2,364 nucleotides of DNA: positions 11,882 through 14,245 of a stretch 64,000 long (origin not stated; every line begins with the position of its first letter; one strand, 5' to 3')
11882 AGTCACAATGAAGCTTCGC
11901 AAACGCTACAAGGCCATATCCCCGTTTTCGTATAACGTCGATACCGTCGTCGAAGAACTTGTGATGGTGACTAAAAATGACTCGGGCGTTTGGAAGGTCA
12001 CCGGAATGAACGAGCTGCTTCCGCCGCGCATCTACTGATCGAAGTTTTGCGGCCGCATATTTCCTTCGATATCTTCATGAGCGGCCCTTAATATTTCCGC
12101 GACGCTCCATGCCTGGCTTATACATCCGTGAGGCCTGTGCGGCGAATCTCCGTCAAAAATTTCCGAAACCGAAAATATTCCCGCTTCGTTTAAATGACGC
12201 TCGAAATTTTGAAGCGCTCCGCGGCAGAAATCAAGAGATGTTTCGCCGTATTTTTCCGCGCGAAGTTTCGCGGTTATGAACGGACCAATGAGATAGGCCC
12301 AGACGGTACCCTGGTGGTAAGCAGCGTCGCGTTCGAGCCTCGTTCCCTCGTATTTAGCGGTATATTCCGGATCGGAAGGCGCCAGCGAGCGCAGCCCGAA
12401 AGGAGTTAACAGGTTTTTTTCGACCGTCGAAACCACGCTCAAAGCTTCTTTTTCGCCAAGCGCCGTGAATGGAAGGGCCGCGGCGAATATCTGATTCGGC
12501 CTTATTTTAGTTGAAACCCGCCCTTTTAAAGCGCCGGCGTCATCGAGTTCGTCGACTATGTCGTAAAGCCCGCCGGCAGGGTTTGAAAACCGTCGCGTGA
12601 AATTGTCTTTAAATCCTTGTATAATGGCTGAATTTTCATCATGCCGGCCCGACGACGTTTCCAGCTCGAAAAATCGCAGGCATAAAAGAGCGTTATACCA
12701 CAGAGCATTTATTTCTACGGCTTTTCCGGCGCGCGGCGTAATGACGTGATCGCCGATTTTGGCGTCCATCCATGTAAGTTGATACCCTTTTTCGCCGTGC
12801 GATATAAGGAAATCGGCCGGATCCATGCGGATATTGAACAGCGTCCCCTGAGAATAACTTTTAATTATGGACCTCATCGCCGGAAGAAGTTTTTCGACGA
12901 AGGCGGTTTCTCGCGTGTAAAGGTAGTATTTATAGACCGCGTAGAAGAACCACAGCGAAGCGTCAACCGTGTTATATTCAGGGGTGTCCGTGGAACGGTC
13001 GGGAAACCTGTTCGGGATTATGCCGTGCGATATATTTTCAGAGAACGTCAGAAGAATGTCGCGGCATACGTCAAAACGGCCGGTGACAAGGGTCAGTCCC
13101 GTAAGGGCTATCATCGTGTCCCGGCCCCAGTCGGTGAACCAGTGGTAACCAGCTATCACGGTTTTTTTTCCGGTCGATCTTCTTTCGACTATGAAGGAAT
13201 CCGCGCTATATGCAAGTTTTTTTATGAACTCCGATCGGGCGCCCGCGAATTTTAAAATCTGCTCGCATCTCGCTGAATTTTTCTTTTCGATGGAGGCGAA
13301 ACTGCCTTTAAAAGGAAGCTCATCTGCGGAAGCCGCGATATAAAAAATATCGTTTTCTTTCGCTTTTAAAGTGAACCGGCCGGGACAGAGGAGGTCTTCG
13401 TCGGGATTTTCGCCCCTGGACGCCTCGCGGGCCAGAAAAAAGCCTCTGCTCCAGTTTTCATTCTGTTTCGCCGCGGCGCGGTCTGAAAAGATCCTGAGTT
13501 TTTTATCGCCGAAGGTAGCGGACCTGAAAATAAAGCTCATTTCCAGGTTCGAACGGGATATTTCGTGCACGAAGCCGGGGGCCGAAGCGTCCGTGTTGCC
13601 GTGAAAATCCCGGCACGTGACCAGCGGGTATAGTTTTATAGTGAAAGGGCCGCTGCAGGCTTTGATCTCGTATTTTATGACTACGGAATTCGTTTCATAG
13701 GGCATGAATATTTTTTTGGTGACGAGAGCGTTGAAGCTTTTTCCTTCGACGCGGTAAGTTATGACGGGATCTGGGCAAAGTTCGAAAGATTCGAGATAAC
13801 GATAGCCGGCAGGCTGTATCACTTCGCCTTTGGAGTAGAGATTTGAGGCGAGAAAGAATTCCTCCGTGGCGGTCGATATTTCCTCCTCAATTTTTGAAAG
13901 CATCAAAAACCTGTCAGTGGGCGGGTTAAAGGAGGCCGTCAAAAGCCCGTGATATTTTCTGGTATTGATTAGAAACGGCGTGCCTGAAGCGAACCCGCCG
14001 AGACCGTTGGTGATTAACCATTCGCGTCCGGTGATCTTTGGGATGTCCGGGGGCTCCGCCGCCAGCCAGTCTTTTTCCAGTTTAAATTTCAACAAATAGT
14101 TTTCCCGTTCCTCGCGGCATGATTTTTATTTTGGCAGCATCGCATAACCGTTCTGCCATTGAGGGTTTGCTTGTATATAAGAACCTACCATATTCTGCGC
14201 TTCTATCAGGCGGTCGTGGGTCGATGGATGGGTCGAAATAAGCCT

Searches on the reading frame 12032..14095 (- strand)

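Call 53: search_protein_families(library=pfam, proteins=[window:12032-14095:-], max_evalue=0.00001)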
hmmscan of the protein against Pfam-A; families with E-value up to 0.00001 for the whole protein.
window:12032-14095:- (687 aa): 2 families
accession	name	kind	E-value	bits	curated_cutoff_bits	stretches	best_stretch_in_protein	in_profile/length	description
PF06202.20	GDE_C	-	1e-125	419.9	21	1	297-670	2-367/367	Amylo-alpha-1,6-glucosidase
PF12439.13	GDE_N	-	6.9e-62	209.2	27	1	24-249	1-216/219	Glycogen debranching enzyme N terminal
